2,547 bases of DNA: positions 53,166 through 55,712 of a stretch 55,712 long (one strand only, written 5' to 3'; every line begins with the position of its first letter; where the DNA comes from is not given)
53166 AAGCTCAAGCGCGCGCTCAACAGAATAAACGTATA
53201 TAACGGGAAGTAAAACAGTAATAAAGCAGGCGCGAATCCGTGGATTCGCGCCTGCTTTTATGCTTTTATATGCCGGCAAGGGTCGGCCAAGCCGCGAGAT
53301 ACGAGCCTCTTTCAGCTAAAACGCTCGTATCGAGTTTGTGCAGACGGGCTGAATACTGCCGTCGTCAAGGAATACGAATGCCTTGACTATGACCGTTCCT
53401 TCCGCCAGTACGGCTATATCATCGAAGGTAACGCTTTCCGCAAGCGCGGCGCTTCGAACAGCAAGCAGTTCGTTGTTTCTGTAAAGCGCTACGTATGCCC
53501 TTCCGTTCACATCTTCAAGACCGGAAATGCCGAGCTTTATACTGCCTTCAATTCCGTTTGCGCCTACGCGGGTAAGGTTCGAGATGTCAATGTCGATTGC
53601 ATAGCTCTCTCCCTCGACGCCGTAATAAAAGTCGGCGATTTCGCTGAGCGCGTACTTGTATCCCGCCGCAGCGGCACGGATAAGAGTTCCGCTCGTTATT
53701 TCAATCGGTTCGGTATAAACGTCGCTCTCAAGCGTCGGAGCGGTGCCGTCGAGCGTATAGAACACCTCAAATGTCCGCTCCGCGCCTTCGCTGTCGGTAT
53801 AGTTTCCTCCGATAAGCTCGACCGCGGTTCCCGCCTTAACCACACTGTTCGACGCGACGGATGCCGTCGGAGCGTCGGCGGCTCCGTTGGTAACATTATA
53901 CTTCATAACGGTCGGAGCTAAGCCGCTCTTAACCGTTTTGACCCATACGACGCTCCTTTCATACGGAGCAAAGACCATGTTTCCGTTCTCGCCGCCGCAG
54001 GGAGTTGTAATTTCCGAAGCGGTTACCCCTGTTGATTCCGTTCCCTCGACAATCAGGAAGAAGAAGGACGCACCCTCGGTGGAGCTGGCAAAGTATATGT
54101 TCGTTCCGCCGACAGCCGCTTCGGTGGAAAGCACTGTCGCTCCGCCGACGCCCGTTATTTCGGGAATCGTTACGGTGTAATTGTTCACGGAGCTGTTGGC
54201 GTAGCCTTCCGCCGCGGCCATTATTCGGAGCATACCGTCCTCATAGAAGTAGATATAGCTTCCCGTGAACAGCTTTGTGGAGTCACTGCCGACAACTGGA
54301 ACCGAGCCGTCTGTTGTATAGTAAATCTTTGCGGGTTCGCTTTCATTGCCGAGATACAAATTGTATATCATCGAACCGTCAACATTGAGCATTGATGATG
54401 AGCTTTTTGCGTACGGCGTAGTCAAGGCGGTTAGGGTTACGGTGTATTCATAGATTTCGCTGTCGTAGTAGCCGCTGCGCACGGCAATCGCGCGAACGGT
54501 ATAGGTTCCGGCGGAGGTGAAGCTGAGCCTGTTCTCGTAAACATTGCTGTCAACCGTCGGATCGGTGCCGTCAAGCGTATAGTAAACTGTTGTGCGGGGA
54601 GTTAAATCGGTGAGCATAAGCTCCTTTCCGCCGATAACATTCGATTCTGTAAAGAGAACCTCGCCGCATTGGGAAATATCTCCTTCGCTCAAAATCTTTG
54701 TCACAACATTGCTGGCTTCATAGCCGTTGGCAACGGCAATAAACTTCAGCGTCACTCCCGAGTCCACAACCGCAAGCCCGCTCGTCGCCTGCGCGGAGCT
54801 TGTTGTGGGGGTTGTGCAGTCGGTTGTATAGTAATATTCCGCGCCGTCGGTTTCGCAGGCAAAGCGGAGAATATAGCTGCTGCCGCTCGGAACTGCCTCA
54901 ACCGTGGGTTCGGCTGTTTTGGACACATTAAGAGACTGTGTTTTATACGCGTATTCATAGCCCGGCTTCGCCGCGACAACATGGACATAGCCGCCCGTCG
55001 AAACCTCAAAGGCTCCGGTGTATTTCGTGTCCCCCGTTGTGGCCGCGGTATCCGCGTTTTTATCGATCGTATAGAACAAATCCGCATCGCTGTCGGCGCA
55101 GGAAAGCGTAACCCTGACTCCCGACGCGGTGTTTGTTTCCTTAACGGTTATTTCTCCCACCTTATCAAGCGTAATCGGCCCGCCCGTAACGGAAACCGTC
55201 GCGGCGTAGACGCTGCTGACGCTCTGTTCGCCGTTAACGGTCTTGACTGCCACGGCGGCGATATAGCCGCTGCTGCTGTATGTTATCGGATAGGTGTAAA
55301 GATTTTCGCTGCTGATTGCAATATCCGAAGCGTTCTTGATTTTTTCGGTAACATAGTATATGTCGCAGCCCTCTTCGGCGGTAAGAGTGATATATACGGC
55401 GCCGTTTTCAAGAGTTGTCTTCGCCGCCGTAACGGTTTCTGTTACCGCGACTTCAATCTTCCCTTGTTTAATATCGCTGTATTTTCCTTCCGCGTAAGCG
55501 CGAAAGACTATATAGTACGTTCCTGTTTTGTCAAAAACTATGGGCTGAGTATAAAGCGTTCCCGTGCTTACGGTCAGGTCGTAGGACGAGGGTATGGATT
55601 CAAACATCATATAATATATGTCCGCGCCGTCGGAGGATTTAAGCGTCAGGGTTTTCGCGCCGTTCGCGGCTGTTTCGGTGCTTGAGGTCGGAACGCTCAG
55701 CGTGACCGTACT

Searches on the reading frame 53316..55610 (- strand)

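Call 59: search_protein_families(library=pfam, proteins=[window:53316-55610:-], max_evalue=0.00001)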
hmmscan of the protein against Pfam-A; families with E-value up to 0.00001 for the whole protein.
window:53316-55610:- (764 aa): 2 families
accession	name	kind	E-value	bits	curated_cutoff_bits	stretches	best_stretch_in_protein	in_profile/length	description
PF13290.12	CHB_HEX_C_1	-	1.3e-47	160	22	4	328-387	9-66/67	Chitobiase/beta-hexosaminidase C-terminal domain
PF13287.12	Fn3_assoc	-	4.6e-46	155.2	23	3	332-388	2-56/59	Fn3 associated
